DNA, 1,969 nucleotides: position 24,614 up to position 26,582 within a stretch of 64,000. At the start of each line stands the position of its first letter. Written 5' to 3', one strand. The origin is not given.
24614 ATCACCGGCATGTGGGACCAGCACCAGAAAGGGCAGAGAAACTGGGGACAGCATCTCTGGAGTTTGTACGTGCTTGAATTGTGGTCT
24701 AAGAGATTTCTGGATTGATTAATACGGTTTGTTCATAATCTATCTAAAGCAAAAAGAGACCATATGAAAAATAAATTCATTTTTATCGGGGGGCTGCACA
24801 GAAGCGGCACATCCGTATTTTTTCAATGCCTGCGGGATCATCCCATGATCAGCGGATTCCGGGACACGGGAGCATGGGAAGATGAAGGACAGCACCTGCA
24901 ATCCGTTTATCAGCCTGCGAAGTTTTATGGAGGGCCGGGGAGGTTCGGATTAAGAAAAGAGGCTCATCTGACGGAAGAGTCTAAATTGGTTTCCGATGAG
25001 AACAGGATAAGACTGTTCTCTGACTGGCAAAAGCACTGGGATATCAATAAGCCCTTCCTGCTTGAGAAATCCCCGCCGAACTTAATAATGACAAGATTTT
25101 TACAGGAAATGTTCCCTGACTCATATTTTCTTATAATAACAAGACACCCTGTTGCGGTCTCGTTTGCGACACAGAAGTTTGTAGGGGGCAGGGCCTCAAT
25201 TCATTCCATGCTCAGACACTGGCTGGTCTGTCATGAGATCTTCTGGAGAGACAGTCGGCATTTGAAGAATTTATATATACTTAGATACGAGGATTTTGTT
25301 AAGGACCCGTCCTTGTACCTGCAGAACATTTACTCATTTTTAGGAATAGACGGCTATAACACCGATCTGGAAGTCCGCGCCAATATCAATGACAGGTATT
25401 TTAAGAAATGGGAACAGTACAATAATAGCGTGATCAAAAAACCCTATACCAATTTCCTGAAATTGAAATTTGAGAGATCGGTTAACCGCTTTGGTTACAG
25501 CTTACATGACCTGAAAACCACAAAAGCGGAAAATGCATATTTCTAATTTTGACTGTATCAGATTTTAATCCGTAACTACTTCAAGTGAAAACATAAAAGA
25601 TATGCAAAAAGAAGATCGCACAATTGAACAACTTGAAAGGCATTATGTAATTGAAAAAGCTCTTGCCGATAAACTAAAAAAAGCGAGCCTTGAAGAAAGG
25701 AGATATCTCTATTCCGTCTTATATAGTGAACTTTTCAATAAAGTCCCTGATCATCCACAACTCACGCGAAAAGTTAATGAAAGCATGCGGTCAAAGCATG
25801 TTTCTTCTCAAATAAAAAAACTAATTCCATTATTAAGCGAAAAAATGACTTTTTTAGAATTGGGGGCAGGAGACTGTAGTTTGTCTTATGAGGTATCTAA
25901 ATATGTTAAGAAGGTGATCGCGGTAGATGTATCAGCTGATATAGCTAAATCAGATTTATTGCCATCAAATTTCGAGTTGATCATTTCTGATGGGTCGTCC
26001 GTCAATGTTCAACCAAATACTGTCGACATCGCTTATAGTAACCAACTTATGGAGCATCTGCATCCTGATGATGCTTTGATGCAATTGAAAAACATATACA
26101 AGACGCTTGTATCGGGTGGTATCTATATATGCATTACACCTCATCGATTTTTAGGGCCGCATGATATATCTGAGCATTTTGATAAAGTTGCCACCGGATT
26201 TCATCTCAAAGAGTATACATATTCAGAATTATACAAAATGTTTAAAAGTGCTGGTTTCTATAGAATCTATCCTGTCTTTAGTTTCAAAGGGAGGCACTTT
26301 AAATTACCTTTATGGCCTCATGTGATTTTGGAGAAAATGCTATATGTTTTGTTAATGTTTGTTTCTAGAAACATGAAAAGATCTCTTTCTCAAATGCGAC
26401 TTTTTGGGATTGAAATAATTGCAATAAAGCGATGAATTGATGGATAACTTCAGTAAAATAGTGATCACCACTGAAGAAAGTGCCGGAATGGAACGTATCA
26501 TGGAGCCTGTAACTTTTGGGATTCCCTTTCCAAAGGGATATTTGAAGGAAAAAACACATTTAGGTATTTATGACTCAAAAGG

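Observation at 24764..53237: PAPS supply plus sulfotransferases embedded in an exosortase locus: predicted sulfated exopolysaccharide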

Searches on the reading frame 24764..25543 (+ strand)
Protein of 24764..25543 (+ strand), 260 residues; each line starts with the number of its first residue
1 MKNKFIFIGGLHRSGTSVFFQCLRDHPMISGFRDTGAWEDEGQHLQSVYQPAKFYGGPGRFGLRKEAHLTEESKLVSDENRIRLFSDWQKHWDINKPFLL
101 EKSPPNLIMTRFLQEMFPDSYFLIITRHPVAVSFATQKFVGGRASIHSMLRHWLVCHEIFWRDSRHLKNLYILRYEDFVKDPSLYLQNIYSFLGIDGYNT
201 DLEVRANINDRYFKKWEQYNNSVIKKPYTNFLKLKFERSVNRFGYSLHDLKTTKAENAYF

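Call 4: search_protein_families(library=pfam, proteins=[window:24764-25543:+])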
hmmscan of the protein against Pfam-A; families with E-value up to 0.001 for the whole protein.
window:24764-25543:+ (260 aa): 2 families
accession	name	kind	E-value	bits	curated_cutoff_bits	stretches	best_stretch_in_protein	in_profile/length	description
PF13469.12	Sulfotransfer_3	-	1.7e-22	81.2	27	1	6-196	2-213/216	Sulfotransferase family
PF00685.33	Sulfotransfer_1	-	1.1e-07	31.9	22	1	137-215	128-199/255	Sulfotransferase domain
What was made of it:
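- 24764..25546 (+): ST1, a cytoplasmic PAPS-dependent sulfotransferase of 260 aa. Sulfotransfer_3 E 1.7e-22 (call 4).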

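Call 5: search_protein_families(library=ncbifam, proteins=[window:24764-25543:+])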
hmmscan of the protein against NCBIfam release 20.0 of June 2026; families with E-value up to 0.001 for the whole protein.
window:24764-25543:+ (260 aa): 0 families

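Call 20: search_solved_structures(query=window:24764-25543:+, max_evalue=0.01, show_alignments=2)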
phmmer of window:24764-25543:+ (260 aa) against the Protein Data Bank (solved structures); distinct sequences matched with E-value up to 0.01: 7.
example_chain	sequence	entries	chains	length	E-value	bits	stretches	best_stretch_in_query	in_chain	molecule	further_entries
9wwe_A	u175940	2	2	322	4.9e-05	25.8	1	5-197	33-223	Protein-tyrosine sulfotransferase 2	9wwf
9wp1_A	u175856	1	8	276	5.3e-05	25.7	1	5-199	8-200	Protein-tyrosine sulfotransferase 1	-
3ap1_A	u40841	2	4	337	5.7e-05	25.6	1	5-197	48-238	Protein-tyrosine sulfotransferase 2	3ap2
3ap3_A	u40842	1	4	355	6.5e-05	25.4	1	5-197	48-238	Protein-tyrosine sulfotransferase 2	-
5wrj_A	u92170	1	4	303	6.9e-05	25.3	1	5-199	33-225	Protein-tyrosine sulfotransferase 1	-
5wri_A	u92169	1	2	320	7.9e-05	25.2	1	5-199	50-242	Protein-tyrosine sulfotransferase 1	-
8w5z_A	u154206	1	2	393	0.00043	22.7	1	5-225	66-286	Protein-tyrosine sulfotransferase (Fragment)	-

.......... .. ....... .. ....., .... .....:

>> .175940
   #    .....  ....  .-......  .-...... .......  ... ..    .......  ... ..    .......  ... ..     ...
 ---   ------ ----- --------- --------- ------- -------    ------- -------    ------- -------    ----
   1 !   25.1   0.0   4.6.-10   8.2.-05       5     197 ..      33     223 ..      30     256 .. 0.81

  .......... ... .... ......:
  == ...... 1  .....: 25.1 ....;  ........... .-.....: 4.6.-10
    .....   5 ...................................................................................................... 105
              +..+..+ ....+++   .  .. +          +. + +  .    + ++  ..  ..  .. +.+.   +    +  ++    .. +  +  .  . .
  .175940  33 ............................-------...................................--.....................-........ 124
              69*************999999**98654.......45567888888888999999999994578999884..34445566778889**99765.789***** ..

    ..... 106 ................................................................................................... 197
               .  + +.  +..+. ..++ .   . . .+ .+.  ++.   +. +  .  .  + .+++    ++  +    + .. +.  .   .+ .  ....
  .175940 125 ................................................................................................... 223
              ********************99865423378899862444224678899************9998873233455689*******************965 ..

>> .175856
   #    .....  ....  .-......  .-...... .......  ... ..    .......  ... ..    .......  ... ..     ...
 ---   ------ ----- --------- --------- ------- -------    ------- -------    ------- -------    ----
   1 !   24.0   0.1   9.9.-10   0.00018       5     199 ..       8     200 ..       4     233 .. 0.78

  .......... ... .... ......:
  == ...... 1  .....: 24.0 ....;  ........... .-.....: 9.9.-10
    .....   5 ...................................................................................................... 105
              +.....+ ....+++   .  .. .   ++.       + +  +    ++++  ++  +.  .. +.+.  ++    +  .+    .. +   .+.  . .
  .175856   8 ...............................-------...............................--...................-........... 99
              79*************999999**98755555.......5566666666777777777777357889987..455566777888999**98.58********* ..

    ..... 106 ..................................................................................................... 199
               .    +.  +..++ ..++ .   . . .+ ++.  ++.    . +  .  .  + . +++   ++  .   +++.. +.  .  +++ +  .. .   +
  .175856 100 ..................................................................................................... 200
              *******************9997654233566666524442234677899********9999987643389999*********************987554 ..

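Call 69: find_homologous_proteins(query=window:24764-25543:+, max_evalue=0.00001)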
Query window:24764-25543:+ (260 aa): 4521 proteins with E <= 0.00001 among 4645 candidates; the best 120 are listed.
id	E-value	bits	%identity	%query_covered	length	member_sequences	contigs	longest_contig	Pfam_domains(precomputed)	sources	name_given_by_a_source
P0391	2.2e-158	544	100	90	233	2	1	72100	PF13469.13,PF00685.34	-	-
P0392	2.6e-102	360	61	96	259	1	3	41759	PF13469.13,PF00685.34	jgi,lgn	-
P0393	9.1e-102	358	58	95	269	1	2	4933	PF13469.13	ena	-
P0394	4.6e-99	349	57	98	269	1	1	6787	PF13469.13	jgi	jgi:hypothetical protein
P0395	1.5e-98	347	58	95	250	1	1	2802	PF13469.13,PF00685.34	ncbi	ncbi:MAG: sulfotransferase [Candidatus Hodarchaeota archaeon]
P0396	2.1e-97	344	58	96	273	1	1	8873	PF13469.13,PF00685.34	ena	-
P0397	4.1e-97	343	56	97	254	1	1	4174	PF13469.13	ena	-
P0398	1.3e-96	341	55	98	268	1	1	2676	PF13469.13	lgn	-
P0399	4.6e-96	339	57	98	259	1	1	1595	PF13469.13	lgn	-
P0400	1.9e-95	337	57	96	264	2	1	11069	PF13469.13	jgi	-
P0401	2.4e-95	337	55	98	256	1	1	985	PF13469.13,PF00685.34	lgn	-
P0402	2.5e-95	337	57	95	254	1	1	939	PF13469.13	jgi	jgi:hypothetical protein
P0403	3.3e-95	336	55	97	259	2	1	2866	PF13469.13,PF00685.34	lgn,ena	-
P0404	4.4e-95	336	56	96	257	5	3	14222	PF13469.13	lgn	-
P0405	5.9e-95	336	55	96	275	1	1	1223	PF13469.13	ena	-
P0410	3.8e-93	330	55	95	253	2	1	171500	PF13469.13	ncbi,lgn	-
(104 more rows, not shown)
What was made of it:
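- Closest known: Synechan. Same: ST1's family includes cyanobacterial sulfotransferases at 51-55% identity (call 69).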

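Call 74: find_encoding_contigs(protein=P0410, flank=10000, max_places=1)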
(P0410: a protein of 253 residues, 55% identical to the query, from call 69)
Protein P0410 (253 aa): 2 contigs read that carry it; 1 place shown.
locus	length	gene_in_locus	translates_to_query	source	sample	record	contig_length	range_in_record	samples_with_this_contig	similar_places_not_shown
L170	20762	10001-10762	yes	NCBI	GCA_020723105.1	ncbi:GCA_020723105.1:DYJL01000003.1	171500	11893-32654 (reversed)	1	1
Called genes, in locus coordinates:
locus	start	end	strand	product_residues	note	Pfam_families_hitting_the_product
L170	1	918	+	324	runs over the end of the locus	PF00534:Glycos_transf_1, PF13524:Glyco_trans_1_2 (weak)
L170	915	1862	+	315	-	-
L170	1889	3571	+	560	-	PF02543:Carbam_trans_N, PF00814:TsaD (weak), PF16861:Carbam_trans_C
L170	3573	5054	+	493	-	PF01943:Polysacc_synt, PF13440:Polysacc_synt_3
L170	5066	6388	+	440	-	PF04932:Wzy_C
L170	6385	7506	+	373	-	PF13439:Glyco_transf_4, PF13477:Glyco_trans_4_2, PF13579:Glyco_trans_4_4, PF20706:GT4-conflict (weak), PF00534:Glycos_transf_1, PF13692:Glyco_trans_1_4, PF13524:Glyco_trans_1_2 (weak)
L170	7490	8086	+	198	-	PF25084:LbH_EIF2B (faint), PF00132:Hexapep (weak), PF14602:Hexapep_2 (faint), PF00132:Hexapep (weak)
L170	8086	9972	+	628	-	PF13522:GATase_6, PF13537:GATase_7, PF00733:Asn_synthase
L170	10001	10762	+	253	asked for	PF13469:Sulfotransfer_3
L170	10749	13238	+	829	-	PF19501:PcRGLX_1st, PF21345:PcRGLX_2nd (weak)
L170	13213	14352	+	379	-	PF13477:Glyco_trans_4_2 (weak), PF13439:Glyco_transf_4, PF13579:Glyco_trans_4_4, PF20706:GT4-conflict, PF00534:Glycos_transf_1, PF13692:Glyco_trans_1_4, PF13524:Glyco_trans_1_2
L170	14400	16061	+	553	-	PF01663:Phosphodiest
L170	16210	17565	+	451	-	PF00501:AMP-binding (weak), PF27533:CapK_C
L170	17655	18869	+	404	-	PF13439:Glyco_transf_4, PF13579:Glyco_trans_4_4, PF00534:Glycos_transf_1, PF13692:Glyco_trans_1_4, PF13524:Glyco_trans_1_2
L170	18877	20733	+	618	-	PF13522:GATase_6, PF13537:GATase_7, PF00733:Asn_synthase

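Call 82: predict_structure(alignment_id=A5)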
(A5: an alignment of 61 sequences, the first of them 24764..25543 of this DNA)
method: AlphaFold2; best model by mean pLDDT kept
length: 260 residues; sequences in the alignment: 61
mean_pLDDT: 93.3   pTM: 0.90
mean pLDDT of the five models: 93.3, 87.2, 87.0, 84.4, 82.8
residues with pLDDT >= 90: 227; 70-90: 24; 50-70: 8; < 50: 1
segments of 3 or more residues with pLDDT < 50: none
pLDDT, mean of each block of 10 residues (from residue 1): 94 89 97 75 86 92 96 98 95 96 93 98 97 94 94 97 97 96 97 97 94 97 98 98 96 65
secondary structure, 60 per line:
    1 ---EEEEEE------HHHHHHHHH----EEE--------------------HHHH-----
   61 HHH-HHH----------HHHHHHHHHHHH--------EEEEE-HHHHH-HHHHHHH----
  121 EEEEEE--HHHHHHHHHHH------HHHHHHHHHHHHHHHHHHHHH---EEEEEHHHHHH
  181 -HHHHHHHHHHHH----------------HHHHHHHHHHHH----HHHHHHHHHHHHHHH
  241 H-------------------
elements in order: E4-9 H16-24 E29-31 H52-55 H78-89 E98-102 H104-108 H110-116 E121-126 H129-139 H146-166 E170-174 H175-180 H182-193 H210-221 H226-241

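Call 85: fold_search(model_id=the predicted structure, library=pdb)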
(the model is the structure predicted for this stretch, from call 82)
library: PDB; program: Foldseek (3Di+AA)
matches with E <= 10: 940; with E <= 0.001: 75
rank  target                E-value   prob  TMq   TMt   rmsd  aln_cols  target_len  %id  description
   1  5wrj_C                3.5e-08  1.00  0.65  0.62   7.3       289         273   19  Crystal structure of human tyrosylprotein sulfotransferase-1 complexed with PAP and gastrin peptide (released 2017-09-06)
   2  4gbm                  4.4e-08  1.00  0.47  0.43  11.3       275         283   17  Sulfotransferase Domain from the Curacin Biosynthetic Pathway (released 2012-10-17)
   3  3ap1_A                5.9e-08  1.00  0.55  0.48   6.6       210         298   23  Crystal structure of human tyrosylprotein sulfotransferase-2 complexed with PAP and C4 peptide (released 2011-10-26)
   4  3ap3_B                8.3e-08  1.00  0.58  0.53   6.7       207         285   25  Crystal structure of human tyrosylprotein sulfotransferase-2 complexed with PAP (released 2011-10-26)
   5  3ap2_B                9.3e-08  1.00  0.53  0.47   6.6       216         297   24  Crystal structure of human tyrosylprotein sulfotransferase-2 complexed with PAP,C4 peptide, and phosphate ion (released 2011-10-26)
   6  9wwe                  1.9e-07  1.00  0.57  0.49   6.8       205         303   25  Crystal structure of human tyrosylprotein sulfotransferase 2 (TPST2) in cation-bound state (released 2025-12-31)
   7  3ap2_A                2.0e-07  1.00  0.57  0.50   6.6       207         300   25  Crystal structure of human tyrosylprotein sulfotransferase-2 complexed with PAP,C4 peptide, and phosphate ion (released 2011-10-26)
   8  8w5z_A                2.0e-07  1.00  0.56  0.44  11.0       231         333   21  Crystal structure of tick tyrosylprotein sulfotransferase reveals the activation mechanism of tick anticoagulant prote (released 2024-04-10)
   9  3ap3_C                2.2e-07  1.00  0.55  0.51   6.9       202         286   25  Crystal structure of human tyrosylprotein sulfotransferase-2 complexed with PAP (released 2011-10-26)
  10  5wri_A                2.6e-07  1.00  0.55  0.52   6.4       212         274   22  Crystal structure of human tyrosylprotein sulfotransferase-1 complexed with PAP and C4 peptide (released 2017-09-13)
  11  5wrj_A                3.0e-07  1.00  0.67  0.64   6.7       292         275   17  Crystal structure of human tyrosylprotein sulfotransferase-1 complexed with PAP and gastrin peptide (released 2017-09-06)
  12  3ap3_A                5.6e-07  1.00  0.58  0.54   5.1       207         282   23  Crystal structure of human tyrosylprotein sulfotransferase-2 complexed with PAP (released 2011-10-26)
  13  3ap1_B                5.9e-07  1.00  0.55  0.49   6.5       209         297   24  Crystal structure of human tyrosylprotein sulfotransferase-2 complexed with PAP and C4 peptide (released 2011-10-26)
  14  3rnl                  1.3e-06  1.00  0.49  0.51   8.3       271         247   17  Crystal Structure of Sulfotransferase from Alicyclobacillus acidocaldarius (released 2011-06-29)
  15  4gox                  1.5e-06  1.00  0.49  0.46  10.6       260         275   18  Sulfotransferase Domain from the Synechococcus PCC 7002 Olefin Synthase (released 2012-10-17)
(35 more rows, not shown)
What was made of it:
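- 24764..25546 (+): AF2 model pLDDT 93.3; the 50 listed Foldseek PDB hits are all sulfotransferase-fold proteins (calls 82, 85).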

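Call 90: search_protein_families(library=pfam, proteins=[L170:11949-13235:+], max_evalue=1)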
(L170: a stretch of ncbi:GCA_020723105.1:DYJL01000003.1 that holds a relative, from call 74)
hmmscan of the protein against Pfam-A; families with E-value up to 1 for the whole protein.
L170:11949-13235:+ (429 aa): 3 families
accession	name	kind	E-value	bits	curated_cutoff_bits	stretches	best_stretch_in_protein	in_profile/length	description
PF21346.3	PcRGLX_3rd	-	9.4e-05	22.3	23.8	1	94-122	96-124/411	PcRGLX-like protein C-terminal alpha/alpha toroid domain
PF07944.18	Beta-AFase-like_GH127_cat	-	0.0022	17.5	24.9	1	174-271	130-211/376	Beta-L-arabinofuranosidase, GH127 catalytic domain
PF08373.16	RAP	-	0.072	13.5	24.2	1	312-350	7-45/58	RAP domain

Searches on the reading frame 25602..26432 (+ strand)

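Call 6: search_protein_families(library=pfam, proteins=[window:25602-26432:+])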
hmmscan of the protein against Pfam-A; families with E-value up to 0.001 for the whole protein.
window:25602-26432:+ (277 aa): 5 families
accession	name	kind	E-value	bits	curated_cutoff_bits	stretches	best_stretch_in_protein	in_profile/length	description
PF08241.18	Methyltransf_11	-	2e-08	35.2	21.2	1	85-177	1-95/95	Methyltransferase domain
PF13649.12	Methyltransf_25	-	3.8e-08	34.4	27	1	85-173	2-97/97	Methyltransferase domain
PF13489.12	Methyltransf_23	-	1.5e-07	31.8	27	1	66-220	8-160/164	Methyltransferase domain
PF08242.18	Methyltransf_12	-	4.5e-05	24.5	30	1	85-174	1-97/98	Methyltransferase domain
PF13847.12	Methyltransf_31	-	0.00043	20.4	27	1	79-217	2-144/145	Methyltransferase domain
